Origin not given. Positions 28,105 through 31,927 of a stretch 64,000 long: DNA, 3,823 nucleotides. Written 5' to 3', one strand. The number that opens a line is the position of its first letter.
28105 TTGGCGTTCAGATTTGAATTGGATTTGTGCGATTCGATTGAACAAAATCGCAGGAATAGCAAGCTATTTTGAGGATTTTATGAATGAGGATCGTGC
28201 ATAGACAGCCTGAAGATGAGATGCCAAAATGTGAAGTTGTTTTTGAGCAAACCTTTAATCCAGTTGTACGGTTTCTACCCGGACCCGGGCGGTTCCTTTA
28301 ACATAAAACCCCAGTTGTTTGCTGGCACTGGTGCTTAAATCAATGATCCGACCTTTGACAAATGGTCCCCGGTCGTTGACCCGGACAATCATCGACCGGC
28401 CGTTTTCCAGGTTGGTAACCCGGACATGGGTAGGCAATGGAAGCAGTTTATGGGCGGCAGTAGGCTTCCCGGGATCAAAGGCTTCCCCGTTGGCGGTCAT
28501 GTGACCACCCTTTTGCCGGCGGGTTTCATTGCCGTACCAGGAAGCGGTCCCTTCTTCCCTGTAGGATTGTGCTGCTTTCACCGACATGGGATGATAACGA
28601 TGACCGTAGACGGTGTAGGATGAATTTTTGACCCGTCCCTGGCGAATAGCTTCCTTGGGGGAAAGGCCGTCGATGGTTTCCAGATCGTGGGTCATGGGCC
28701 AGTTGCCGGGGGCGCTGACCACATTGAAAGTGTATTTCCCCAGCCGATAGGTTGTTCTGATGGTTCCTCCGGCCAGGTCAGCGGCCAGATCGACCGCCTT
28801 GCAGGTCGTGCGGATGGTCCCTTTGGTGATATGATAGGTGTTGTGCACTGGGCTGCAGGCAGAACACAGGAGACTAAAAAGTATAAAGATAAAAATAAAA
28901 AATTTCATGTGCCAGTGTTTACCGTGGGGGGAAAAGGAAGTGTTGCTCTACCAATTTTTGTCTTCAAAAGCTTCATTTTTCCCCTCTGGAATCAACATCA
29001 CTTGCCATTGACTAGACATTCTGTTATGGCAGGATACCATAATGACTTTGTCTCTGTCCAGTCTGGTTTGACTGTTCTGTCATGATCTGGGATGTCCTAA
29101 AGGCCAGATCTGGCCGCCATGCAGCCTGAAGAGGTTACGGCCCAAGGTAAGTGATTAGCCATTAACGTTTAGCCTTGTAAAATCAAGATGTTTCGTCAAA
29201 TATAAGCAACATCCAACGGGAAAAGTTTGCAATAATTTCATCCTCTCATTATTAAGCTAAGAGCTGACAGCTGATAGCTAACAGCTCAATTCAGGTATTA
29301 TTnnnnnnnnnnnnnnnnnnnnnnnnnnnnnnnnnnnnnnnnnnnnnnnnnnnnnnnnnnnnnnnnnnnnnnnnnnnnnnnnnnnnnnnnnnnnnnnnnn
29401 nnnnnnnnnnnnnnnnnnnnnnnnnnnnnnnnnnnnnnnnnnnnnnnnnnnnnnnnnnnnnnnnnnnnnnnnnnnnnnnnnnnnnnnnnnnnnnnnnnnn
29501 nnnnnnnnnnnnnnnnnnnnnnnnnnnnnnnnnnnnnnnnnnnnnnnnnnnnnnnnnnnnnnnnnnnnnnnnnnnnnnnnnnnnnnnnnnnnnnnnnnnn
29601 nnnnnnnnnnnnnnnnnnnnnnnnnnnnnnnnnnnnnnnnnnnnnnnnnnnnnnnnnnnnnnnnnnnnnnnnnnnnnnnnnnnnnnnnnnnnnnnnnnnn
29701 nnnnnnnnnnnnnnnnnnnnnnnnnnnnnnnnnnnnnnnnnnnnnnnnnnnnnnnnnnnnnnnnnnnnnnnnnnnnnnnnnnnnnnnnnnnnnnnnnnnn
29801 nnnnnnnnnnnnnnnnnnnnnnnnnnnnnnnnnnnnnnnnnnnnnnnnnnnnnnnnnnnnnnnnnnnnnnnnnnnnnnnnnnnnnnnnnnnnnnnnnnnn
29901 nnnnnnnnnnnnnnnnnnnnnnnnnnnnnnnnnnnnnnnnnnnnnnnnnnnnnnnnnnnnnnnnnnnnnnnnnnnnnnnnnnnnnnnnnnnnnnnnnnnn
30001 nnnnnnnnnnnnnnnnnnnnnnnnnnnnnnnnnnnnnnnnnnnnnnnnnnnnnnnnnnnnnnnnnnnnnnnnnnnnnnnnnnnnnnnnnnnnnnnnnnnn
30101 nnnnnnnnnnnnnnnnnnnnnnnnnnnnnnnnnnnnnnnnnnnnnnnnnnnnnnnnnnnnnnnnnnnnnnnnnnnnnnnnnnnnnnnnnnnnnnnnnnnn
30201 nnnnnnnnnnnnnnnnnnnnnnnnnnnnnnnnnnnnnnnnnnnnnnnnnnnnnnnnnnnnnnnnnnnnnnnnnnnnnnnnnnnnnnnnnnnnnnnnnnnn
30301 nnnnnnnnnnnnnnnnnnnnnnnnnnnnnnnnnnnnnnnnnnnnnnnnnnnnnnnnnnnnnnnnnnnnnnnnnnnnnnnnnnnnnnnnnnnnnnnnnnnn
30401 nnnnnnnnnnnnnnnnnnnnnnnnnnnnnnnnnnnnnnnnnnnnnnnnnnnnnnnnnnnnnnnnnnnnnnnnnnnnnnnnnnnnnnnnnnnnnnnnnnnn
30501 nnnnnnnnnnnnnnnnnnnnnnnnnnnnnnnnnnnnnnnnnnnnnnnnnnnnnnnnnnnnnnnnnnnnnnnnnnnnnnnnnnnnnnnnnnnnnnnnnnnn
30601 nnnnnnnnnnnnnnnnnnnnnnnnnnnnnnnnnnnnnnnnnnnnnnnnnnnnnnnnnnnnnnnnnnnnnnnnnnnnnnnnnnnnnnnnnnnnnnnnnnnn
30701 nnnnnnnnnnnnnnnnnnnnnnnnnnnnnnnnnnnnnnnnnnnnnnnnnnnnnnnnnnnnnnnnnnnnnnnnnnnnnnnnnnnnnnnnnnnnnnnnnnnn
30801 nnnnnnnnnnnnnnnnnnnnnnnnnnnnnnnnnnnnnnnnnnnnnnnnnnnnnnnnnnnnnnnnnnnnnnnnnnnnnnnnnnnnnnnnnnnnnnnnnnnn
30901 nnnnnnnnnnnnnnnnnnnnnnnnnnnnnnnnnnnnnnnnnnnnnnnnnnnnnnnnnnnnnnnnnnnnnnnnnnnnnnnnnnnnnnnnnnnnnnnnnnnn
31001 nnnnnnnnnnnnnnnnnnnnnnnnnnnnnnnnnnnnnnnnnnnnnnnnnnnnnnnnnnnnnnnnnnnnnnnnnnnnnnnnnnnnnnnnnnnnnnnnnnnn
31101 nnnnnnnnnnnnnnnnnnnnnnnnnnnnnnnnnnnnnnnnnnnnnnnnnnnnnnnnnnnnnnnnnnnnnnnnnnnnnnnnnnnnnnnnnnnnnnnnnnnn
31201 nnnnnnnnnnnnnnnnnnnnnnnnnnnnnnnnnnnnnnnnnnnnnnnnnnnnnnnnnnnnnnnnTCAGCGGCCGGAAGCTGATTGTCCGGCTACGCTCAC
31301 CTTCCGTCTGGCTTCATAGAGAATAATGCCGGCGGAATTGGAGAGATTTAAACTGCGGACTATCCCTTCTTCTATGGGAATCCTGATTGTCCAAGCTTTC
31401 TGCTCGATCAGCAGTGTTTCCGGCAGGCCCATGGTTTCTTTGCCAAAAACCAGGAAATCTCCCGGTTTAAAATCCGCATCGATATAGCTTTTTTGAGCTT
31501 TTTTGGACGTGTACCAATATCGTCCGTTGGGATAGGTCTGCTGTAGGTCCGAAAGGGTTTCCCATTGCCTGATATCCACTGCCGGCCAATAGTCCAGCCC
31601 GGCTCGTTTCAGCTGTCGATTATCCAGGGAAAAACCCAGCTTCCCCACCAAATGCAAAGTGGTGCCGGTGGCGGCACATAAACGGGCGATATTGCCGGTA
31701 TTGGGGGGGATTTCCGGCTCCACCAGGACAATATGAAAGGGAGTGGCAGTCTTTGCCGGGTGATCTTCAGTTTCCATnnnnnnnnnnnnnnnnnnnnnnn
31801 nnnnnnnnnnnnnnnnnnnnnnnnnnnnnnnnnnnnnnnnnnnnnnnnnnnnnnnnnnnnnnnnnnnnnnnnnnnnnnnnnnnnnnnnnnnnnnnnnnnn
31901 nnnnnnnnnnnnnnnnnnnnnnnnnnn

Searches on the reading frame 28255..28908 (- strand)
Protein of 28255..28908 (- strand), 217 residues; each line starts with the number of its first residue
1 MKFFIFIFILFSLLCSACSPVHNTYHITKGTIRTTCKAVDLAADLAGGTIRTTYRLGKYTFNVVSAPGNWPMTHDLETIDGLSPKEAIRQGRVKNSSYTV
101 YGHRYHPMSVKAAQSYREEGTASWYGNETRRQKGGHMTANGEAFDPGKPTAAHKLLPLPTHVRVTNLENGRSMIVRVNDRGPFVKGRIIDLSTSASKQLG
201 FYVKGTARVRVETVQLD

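Call 18: search_protein_families(library=pfam, proteins=[window:28255-28908:-], max_evalue=0.0001)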
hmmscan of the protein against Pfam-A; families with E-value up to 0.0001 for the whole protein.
window:28255-28908:- (217 aa): 1 family
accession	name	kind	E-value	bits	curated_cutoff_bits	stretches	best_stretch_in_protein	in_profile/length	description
PF03330.24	DPBB_1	-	6.3e-25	87.7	28.8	1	118-211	2-83/83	Lytic transglycolase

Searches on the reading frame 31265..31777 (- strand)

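Call 18: search_protein_families(library=pfam, proteins=[window:31265-31777:-], max_evalue=0.0001)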
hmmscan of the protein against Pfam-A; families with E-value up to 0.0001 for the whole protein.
window:31265-31777:- (170 aa): 1 family
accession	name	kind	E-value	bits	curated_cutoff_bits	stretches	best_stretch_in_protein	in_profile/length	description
PF00588.24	SpoU_methylase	-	1.3e-30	106.8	29.7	1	14-154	2-142/142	SpoU rRNA Methylase family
